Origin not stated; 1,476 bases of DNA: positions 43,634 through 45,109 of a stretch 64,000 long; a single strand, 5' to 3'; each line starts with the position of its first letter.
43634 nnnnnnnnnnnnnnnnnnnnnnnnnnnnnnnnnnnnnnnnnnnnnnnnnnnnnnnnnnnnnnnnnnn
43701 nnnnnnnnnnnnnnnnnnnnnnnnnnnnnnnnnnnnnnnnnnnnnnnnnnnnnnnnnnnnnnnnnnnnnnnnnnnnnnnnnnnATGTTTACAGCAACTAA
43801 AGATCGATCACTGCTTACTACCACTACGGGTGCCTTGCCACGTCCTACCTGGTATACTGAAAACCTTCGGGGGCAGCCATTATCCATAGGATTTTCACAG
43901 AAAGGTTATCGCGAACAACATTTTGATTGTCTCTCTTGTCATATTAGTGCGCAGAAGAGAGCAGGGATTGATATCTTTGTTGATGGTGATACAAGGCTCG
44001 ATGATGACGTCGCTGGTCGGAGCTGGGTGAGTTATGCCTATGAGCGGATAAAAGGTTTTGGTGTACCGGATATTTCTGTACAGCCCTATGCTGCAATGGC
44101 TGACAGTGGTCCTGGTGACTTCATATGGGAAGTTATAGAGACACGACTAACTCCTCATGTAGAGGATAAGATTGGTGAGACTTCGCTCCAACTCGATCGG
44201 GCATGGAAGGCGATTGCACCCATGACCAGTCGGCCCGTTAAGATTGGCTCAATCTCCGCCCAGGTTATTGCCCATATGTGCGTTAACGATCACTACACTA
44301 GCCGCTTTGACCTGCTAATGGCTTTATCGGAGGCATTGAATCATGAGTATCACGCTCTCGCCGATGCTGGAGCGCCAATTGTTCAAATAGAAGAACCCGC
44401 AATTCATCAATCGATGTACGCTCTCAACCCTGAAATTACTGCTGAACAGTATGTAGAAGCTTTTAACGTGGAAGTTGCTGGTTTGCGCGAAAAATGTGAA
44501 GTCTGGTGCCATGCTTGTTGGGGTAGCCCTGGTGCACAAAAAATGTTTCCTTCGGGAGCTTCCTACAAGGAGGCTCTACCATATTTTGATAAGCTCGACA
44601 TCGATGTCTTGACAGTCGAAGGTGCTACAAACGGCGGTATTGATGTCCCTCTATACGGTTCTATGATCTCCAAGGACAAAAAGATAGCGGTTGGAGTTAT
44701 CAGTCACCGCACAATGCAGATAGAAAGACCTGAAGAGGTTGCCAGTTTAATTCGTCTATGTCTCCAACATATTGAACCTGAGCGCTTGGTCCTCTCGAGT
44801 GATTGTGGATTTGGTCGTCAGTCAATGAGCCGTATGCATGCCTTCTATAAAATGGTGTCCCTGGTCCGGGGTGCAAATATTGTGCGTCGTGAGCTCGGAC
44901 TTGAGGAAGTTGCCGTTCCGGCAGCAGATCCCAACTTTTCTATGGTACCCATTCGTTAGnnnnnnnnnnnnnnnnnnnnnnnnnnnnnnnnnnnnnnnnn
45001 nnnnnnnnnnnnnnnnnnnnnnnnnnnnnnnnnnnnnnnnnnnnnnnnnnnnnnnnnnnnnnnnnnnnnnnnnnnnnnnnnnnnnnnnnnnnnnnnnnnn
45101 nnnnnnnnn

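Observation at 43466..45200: MetE-like gene inserted between 219-bp direct repeats that duplicate the 3' end of the SDR gene: Campbell-type integration footprint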

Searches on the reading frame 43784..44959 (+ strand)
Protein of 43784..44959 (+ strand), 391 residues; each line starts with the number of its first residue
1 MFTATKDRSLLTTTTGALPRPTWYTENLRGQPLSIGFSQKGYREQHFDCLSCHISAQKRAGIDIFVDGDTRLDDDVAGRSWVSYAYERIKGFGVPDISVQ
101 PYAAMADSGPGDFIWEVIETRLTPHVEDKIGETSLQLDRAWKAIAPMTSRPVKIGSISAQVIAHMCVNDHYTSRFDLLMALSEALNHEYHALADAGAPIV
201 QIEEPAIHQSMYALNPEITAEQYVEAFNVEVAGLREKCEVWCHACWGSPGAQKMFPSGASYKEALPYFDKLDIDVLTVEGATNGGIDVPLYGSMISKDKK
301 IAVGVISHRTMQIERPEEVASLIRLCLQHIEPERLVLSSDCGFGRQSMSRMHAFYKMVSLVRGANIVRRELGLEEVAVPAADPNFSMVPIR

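Call 7: search_protein_families(library=pfam, proteins=[window:43784-44959:+])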
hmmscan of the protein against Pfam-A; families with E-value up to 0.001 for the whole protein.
window:43784-44959:+ (391 aa): 2 families
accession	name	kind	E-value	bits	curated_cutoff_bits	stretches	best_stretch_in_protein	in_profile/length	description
PF01717.24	Meth_synt_2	-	1.1e-20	74.6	21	1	171-353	142-314/324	Cobalamin-independent synthase, Catalytic domain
PF01208.23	URO-D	-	0.00037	20.1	23.9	1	175-344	177-328/346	Uroporphyrinogen decarboxylase (URO-D)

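Call 11: find_encoding_contigs(protein=window:43784-44959:+, flank=10000, max_places=10)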
Protein window:43784-44959:+ (391 aa): no gene with exactly this product is on record in the collection.

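Call 21: find_homologous_proteins(query=window:43784-44959:+)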
Query window:43784-44959:+ (391 aa): 2146 proteins with E <= 0.001 among 8000 candidates; the best 120 are listed.
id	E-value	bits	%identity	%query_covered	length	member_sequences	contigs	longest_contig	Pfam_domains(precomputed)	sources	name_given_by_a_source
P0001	1.5e-261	885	98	100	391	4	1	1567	PF01717.25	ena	-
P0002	3.4e-231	785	85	100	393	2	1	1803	PF01717.25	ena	-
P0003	1.4e-217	740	80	100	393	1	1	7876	PF01717.25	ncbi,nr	ncbi:MAG: hypothetical protein VX617_07150 [Pseudomonadota bacterium]|nr:hypothetical protein [Pseud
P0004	2.9e-215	733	81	100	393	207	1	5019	PF01717.25,PF08267.19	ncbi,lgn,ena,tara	tara:strand:+ start:388 stop:1569 length:1182 start_codon:yes stop_codon:yes gene_type:complete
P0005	2.3e-214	730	80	99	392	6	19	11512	PF01717.25,PF08267.19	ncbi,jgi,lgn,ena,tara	tara:strand:- start:134 stop:1312 length:1179 start_codon:yes stop_codon:yes gene_type:complete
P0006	3.2e-214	729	80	99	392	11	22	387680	PF01717.25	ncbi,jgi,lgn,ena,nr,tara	ncbi:MAG: hypothetical protein CL568_00890 [Alphaproteobacteria bacterium]|jgi:5-methyltetrahydropte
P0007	2.0e-213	727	79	100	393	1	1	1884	PF01717.25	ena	-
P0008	3.3e-212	723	79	100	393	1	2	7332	PF01208.24,PF01717.25,PF08267.19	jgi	jgi:5-methyltetrahydropteroyltriglutamate--homocysteine methyltransferase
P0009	4.6e-212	722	79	100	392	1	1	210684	PF01717.25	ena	-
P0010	1.4e-211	721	79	100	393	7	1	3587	PF01717.25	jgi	jgi:5-methyltetrahydropteroyltriglutamate--homocysteine methyltransferase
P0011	3.4e-211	719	79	100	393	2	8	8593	PF01208.24,PF01717.25,PF08267.19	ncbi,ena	-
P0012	8.1e-211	718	78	100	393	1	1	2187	PF01208.24,PF01717.25,PF08267.19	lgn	-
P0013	8.8e-211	718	79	100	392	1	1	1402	PF01717.25,PF08267.19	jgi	jgi:5-methyltetrahydropteroyltriglutamate--homocysteine methyltransferase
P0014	2.6e-210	716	79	100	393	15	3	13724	PF01717.25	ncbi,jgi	ncbi:MAG: 5-methyltetrahydropteroyltriglutamate--homocysteine methyltransferase [Alphaproteobacteria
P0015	1.9e-209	714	78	100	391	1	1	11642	PF01208.24,PF01717.25,PF08267.19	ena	-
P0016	2.6e-209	713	77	100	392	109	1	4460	PF01717.25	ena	-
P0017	2.9e-209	713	77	100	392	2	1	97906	PF01208.24,PF01717.25,PF08267.19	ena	-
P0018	3.6e-209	713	78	100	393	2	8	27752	PF01717.25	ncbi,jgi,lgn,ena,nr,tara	ncbi:MAG: hypothetical protein QGH73_10640 [Rhodospirillales bacterium]|jgi:5-methyltetrahydropteroy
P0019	9.0e-209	711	78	99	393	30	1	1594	PF01208.24,PF01717.25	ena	-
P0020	7.2e-208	708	77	100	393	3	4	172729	PF01208.24,PF01717.25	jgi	jgi:5-methyltetrahydropteroyltriglutamate--homocysteine methyltransferase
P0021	9.4e-208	708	77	100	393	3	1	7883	PF01208.24,PF01717.25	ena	-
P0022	1.8e-207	707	77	100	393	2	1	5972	PF01717.25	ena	-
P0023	2.6e-207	707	77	100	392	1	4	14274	PF01208.24,PF01717.25,PF08267.19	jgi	jgi:5-methyltetrahydropteroyltriglutamate--homocysteine methyltransferase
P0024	6.6e-207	705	77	100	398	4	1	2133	PF01717.25,PF08267.19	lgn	-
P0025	7.6e-207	705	77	100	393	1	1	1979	PF01717.25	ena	-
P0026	3.2e-206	703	76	100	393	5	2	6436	PF01208.24,PF01717.25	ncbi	-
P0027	7.6e-205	698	76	100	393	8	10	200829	PF01717.25,PF08267.19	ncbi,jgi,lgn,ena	-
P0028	2.3e-204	697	76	100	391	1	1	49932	PF01717.25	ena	-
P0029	4.6e-204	696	76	100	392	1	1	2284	PF01717.25,PF08267.19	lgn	-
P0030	3.2e-202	690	74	100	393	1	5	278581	PF01208.24,PF01717.25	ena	-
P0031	7.7e-202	689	75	100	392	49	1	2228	PF01208.24,PF01717.25,PF08267.19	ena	-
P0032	8.3e-202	688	74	100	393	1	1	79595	PF01208.24,PF01717.25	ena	-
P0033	8.4e-202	688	75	100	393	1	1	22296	PF01717.25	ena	-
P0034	8.7e-201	685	75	100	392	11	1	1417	PF01717.25,PF08267.19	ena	-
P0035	1.1e-200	685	76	100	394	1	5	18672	PF01717.25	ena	-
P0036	5.1e-199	679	74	100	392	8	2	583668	PF01717.25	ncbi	ncbi:MAG: hypothetical protein AB7N54_01755 [Alphaproteobacteria bacterium]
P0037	1.5e-198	678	74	100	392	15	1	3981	PF01717.25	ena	-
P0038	3.8e-198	676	76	100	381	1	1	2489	PF01717.25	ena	-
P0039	4.6e-198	676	75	100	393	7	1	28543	PF01717.25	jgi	-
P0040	1.5e-197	674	74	100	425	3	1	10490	PF01717.25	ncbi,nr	ncbi:MAG: hypothetical protein FJX53_00555 [Alphaproteobacteria bacterium]|nr:hypothetical protein [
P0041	3.7e-197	673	74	100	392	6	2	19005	PF01208.24,PF01717.25,PF08267.19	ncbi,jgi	jgi:5-methyltetrahydropteroyltriglutamate--homocysteine methyltransferase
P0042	4.7e-197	673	74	99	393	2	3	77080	PF01717.25,PF08267.19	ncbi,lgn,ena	-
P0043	2.1e-196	671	75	100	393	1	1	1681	PF01717.25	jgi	jgi:5-methyltetrahydropteroyltriglutamate--homocysteine methyltransferase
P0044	8.0e-196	669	74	100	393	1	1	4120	PF01717.25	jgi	jgi:5-methyltetrahydropteroyltriglutamate--homocysteine methyltransferase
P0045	2.6e-195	667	73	100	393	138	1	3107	PF01717.25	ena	-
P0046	1.9e-194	664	74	100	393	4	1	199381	PF01717.25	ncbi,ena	-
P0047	2.1e-194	664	72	100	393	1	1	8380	PF01208.24,PF01717.25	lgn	-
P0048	3.5e-194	663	73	100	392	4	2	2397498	PF01717.25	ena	-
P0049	8.9e-194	662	73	100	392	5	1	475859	PF01717.25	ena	-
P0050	1.2e-193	662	74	100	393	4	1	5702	PF01717.25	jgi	jgi:5-methyltetrahydropteroyltriglutamate--homocysteine methyltransferase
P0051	1.7e-193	661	74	100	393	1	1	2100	PF01717.25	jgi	jgi:5-methyltetrahydropteroyltriglutamate--homocysteine methyltransferase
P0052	2.7e-193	660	71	100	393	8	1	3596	PF01717.25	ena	-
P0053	3.6e-193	660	73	100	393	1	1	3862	PF01717.25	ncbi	-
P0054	4.7e-193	660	73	100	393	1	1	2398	PF01717.25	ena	-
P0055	5.7e-193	659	74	100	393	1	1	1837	PF01717.25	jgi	jgi:5-methyltetrahydropteroyltriglutamate--homocysteine methyltransferase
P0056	7.9e-193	659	74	100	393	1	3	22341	PF01717.25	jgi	jgi:5-methyltetrahydropteroyltriglutamate--homocysteine methyltransferase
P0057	9.3e-193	659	73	100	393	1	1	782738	PF01717.25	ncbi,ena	-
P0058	9.6e-193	659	73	100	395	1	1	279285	PF01717.25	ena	-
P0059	1.7e-192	658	74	100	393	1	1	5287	PF01717.25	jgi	jgi:5-methyltetrahydropteroyltriglutamate--homocysteine methyltransferase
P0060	1.9e-192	658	73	100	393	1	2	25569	PF01717.25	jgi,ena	-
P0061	1.9e-192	658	73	100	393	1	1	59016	PF01717.25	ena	-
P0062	2.1e-192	657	73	100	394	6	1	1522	PF01717.25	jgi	jgi:5-methyltetrahydropteroyltriglutamate--homocysteine methyltransferase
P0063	2.3e-192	657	73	100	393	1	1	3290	PF01717.25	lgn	-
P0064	5.0e-192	656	73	100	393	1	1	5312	PF01717.25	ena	-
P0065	1.3e-191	655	74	100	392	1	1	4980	PF01717.25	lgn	-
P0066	1.8e-191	654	73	100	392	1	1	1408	PF01717.25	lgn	-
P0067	1.8e-191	654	73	100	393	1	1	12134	PF01717.25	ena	-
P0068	2.1e-191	654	73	100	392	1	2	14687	PF01717.25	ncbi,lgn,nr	ncbi:MAG TPA: cobalamin-independent methionine synthase II family protein [Xanthobacteraceae bacteri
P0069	2.9e-191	654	73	100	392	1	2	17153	PF01717.25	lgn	-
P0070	3.3e-191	654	73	100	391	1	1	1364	PF01717.25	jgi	jgi:5-methyltetrahydropteroyltriglutamate--homocysteine methyltransferase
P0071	3.3e-191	654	73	100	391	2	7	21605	PF01717.25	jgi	jgi:5-methyltetrahydropteroyltriglutamate--homocysteine methyltransferase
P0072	4.7e-191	653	73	100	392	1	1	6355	PF01717.25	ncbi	-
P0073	5.3e-191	653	73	100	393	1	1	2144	PF01717.25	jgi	jgi:5-methyltetrahydropteroyltriglutamate--homocysteine methyltransferase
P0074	6.0e-191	653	73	100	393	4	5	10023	PF01717.25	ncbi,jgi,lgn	-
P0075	8.3e-191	652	73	100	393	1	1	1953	PF01717.25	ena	-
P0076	8.3e-191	652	72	100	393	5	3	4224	PF01717.25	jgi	jgi:5-methyltetrahydropteroyltriglutamate--homocysteine methyltransferase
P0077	1.1e-190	652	72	100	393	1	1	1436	PF01717.25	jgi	jgi:5-methyltetrahydropteroyltriglutamate--homocysteine methyltransferase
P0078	1.5e-190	651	70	100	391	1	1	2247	PF01717.25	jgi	jgi:5-methyltetrahydropteroyltriglutamate--homocysteine methyltransferase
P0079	2.1e-190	651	73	100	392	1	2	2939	PF01717.25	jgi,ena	-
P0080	2.3e-190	651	73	100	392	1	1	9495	PF01717.25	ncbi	-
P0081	3.2e-190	650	72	100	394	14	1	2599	PF01717.25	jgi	jgi:5-methyltetrahydropteroyltriglutamate--homocysteine methyltransferase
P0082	3.2e-190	650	73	100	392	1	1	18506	PF01717.25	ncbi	-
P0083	3.3e-190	650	73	100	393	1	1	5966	PF01717.25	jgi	jgi:5-methyltetrahydropteroyltriglutamate--homocysteine methyltransferase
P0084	4.1e-190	650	72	100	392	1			PF01717.25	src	-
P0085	4.5e-190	650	70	100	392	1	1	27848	PF01717.25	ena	-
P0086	6.9e-190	649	73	100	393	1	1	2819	PF01717.25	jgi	jgi:5-methyltetrahydropteroyltriglutamate--homocysteine methyltransferase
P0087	7.3e-190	649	72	100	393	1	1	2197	PF01717.25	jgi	jgi:5-methyltetrahydropteroyltriglutamate--homocysteine methyltransferase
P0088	7.7e-190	649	73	100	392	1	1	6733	PF01717.25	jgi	jgi:5-methyltetrahydropteroyltriglutamate--homocysteine methyltransferase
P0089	7.9e-190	649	73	100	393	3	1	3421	PF01717.25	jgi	jgi:5-methyltetrahydropteroyltriglutamate--homocysteine methyltransferase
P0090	8.0e-190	649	73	100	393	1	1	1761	PF01717.25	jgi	jgi:5-methyltetrahydropteroyltriglutamate--homocysteine methyltransferase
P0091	1.1e-189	649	72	100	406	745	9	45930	PF01717.25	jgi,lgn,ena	jgi:5-methyltetrahydropteroyltriglutamate--homocysteine methyltransferase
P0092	1.2e-189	648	72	100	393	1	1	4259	PF01717.25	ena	-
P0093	1.7e-189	648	72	100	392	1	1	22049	PF01717.25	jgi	jgi:5-methyltetrahydropteroyltriglutamate--homocysteine methyltransferase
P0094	1.8e-189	648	73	100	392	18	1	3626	PF01717.25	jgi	jgi:5-methyltetrahydropteroyltriglutamate--homocysteine methyltransferase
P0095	2.1e-189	648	71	100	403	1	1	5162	PF01717.25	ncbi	-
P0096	2.5e-189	647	72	100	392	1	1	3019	PF01717.25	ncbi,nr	ncbi:MAG: hypothetical protein IT538_11315 [Variibacter sp.]|nr:hypothetical protein [Variibacter sp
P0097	2.9e-189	647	72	100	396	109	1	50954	PF01717.25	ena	-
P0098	4.2e-189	647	73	100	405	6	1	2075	PF01717.25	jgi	jgi:5-methyltetrahydropteroyltriglutamate--homocysteine methyltransferase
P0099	5.1e-189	646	72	100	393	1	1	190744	PF01717.25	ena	-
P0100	5.7e-189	646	72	100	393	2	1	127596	PF01717.25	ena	-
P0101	5.8e-189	646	71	100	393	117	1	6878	PF01717.25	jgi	jgi:5-methyltetrahydropteroyltriglutamate--homocysteine methyltransferase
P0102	6.4e-189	646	72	100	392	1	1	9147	PF01717.25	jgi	jgi:5-methyltetrahydropteroyltriglutamate--homocysteine methyltransferase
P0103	1.5e-188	645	73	100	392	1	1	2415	PF01717.25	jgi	jgi:5-methyltetrahydropteroyltriglutamate--homocysteine methyltransferase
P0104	1.9e-188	644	72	100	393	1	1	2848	PF01717.25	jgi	-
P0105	2.3e-188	644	72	100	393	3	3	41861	PF01717.25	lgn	-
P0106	2.4e-188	644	72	100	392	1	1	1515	PF01717.25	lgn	-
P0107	3.2e-188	644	72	100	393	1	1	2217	PF01717.25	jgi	jgi:5-methyltetrahydropteroyltriglutamate--homocysteine methyltransferase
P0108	3.9e-188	643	72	100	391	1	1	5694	PF01717.25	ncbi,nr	ncbi:MAG: hypothetical protein HY659_12405 [Rhizobiales bacterium]|nr:hypothetical protein [Hyphomic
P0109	4.2e-188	643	73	100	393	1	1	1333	PF01717.25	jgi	jgi:5-methyltetrahydropteroyltriglutamate--homocysteine methyltransferase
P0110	4.2e-188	643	71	100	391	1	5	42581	PF01717.25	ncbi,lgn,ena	-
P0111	4.3e-188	643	71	100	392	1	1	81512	PF01717.25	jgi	jgi:5-methyltetrahydropteroyltriglutamate--homocysteine methyltransferase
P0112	5.1e-188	643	72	100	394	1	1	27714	PF01717.25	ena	-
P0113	5.3e-188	643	71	100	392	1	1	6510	PF01717.25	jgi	jgi:5-methyltetrahydropteroyltriglutamate--homocysteine methyltransferase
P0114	5.8e-188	643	71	100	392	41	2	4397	PF01717.25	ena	-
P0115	8.8e-188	642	72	99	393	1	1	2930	PF01717.25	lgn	-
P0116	9.1e-188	642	71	99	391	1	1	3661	PF01717.25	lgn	-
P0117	1.0e-187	642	71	100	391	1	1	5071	PF01717.25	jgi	jgi:5-methyltetrahydropteroyltriglutamate--homocysteine methyltransferase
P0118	1.6e-187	641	71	100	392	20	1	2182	PF01717.25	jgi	jgi:5-methyltetrahydropteroyltriglutamate--homocysteine methyltransferase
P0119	1.7e-187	641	73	100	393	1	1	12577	PF01717.25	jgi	jgi:5-methyltetrahydropteroyltriglutamate--homocysteine methyltransferase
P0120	1.7e-187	641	71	100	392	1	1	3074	PF01717.25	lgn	-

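Call 22: find_encoding_contigs(protein=P0001, flank=10000)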
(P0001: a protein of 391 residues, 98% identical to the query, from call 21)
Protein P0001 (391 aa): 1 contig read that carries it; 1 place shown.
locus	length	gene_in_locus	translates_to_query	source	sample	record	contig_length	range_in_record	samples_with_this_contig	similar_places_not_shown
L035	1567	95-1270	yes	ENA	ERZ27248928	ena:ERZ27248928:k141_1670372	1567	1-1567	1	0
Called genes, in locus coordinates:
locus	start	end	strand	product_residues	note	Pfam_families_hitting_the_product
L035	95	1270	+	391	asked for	PF01717:Meth_synt_2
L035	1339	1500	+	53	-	-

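Call 23: find_encoding_contigs(protein=P0002, flank=10000)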
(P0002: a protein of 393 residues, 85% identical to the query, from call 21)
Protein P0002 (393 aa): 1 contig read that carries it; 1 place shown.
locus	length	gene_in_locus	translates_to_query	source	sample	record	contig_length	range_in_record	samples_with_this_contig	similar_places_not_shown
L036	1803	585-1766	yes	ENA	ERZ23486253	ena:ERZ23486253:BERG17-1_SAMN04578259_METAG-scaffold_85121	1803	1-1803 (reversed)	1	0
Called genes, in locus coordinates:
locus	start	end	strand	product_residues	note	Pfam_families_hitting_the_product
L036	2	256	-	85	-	?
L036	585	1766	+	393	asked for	PF01717:Meth_synt_2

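Call 24: find_encoding_contigs(protein=P0003, flank=10000)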
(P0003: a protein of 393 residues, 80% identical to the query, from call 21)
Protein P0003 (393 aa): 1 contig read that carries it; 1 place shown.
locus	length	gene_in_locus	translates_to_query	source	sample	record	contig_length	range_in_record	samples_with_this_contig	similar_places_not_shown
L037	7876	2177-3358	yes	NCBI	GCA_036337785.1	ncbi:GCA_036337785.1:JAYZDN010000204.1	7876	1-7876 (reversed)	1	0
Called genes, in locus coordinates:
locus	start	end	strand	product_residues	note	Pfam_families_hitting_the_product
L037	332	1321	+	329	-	PF08240:ADH_N, PF00107:ADH_zinc_N, PF13602:ADH_zinc_N_2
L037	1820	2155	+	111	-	-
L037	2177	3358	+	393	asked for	PF01717:Meth_synt_2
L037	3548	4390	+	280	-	PF19795:DUF6279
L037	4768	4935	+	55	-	PF09489:CbtB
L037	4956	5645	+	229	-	PF09490:CbtA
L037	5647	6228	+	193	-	PF00300:His_Phos_1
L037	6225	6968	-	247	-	PF00590:TP_methylase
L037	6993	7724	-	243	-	PF00590:TP_methylase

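Call 43: list_cluster_members(proteins=[P0001, P0241, P0121])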
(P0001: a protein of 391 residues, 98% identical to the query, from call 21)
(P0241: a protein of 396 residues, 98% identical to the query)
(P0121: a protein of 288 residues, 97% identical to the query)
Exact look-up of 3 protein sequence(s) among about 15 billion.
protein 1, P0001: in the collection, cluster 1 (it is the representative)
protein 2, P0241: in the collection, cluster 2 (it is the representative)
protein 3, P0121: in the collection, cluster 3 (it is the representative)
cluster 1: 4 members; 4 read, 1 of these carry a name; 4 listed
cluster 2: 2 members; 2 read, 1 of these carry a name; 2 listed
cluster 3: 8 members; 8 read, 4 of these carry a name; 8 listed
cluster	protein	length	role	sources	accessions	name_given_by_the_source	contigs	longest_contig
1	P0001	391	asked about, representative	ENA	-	-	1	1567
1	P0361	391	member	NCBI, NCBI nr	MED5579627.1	MAG: hypothetical protein VX794_06300 [Nitrospinota bacterium] | hypothetical protein [Nitrospinota bacterium]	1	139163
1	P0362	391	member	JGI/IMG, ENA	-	-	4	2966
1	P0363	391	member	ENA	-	-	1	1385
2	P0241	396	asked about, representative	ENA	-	-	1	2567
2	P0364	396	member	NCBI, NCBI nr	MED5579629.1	MAG: amidase [Nitrospinota bacterium] | amidase [Nitrospinota bacterium]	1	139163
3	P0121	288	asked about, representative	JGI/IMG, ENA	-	-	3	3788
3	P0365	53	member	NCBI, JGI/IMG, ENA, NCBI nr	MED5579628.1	MAG: hypothetical protein VX794_06305 [Nitrospinota bacterium] | hypothetical protein [Nitrospinota bacterium]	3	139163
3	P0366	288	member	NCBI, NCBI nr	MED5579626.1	MAG: SDR family oxidoreductase [Nitrospinota bacterium] | SDR family oxidoreductase [Nitrospinota bacterium]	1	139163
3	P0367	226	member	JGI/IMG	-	3-oxoacyl-[acyl-carrier protein] reductase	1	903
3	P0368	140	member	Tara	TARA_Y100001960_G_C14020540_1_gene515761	strand:- start:101 stop:523 length:423 start_codon:yes stop_codon:yes gene_type:complete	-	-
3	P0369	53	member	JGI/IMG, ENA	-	-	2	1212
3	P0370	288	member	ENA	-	-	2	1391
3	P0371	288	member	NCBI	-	-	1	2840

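Call 46: find_encoding_contigs(protein=P0371, flank=10000, max_places=6)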
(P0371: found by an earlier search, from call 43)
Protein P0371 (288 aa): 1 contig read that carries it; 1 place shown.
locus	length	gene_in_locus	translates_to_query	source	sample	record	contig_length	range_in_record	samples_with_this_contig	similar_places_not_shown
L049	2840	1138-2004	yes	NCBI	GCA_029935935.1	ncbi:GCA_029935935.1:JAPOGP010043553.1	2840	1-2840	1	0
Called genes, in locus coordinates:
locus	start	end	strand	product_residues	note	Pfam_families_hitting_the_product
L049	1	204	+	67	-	?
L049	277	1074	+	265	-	PF01048:PNP_UDP_1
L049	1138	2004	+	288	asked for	PF00106:adh_short, PF08659:KR (faint), PF13561:adh_short_C2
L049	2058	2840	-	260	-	?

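Call 49: find_encoding_contigs(protein=P0362, flank=10000, max_places=10)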
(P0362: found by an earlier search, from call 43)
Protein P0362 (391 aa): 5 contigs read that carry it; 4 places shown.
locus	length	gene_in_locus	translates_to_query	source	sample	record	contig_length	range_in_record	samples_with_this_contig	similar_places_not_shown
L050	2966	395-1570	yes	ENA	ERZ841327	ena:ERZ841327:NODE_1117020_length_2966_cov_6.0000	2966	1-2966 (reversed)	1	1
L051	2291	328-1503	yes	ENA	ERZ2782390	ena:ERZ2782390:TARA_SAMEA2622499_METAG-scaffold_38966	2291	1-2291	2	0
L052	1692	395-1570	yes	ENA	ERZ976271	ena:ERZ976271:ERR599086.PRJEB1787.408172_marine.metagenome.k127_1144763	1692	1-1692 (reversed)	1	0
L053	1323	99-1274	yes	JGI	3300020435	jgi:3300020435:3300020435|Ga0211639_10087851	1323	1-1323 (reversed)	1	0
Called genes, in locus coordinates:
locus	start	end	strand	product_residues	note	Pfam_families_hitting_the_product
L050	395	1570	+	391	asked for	PF01717:Meth_synt_2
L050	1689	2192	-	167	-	-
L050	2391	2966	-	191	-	?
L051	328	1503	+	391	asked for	PF01717:Meth_synt_2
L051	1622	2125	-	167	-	-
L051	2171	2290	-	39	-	?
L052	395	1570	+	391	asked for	PF01717:Meth_synt_2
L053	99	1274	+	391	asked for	PF01717:Meth_synt_2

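Call 56: search_protein_families(library=pfam, proteins=[L050:1689-2192:-, L050:2391-2966:-], max_evalue=0.01)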
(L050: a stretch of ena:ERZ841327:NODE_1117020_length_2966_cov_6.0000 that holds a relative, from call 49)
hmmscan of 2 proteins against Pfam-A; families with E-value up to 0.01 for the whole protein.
L050:1689-2192:- (167 aa): 2 families
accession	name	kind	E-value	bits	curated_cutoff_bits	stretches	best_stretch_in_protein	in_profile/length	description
PF00903.31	Glyoxalase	-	0.00045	21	20.6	1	21-132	4-120/121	Glyoxalase/Bleomycin resistance protein/Dioxygenase superfamily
PF22677.2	Ble-like_N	-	0.0087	16.2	24.5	0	27-41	10-24/41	Bleomycin resistance protein-like N-terminal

L050:2391-2966:- (191 aa): 2 families
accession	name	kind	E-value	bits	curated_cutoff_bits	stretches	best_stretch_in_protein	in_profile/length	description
PF14518.11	Haem_oxygenas_2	-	6.9e-13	49.2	28.9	1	8-168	24-177/177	Iron-containing redox enzyme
PF03070.21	TENA_THI-4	-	0.0094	16.2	22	0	23-94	62-129/210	TENA/THI-4/PQQC family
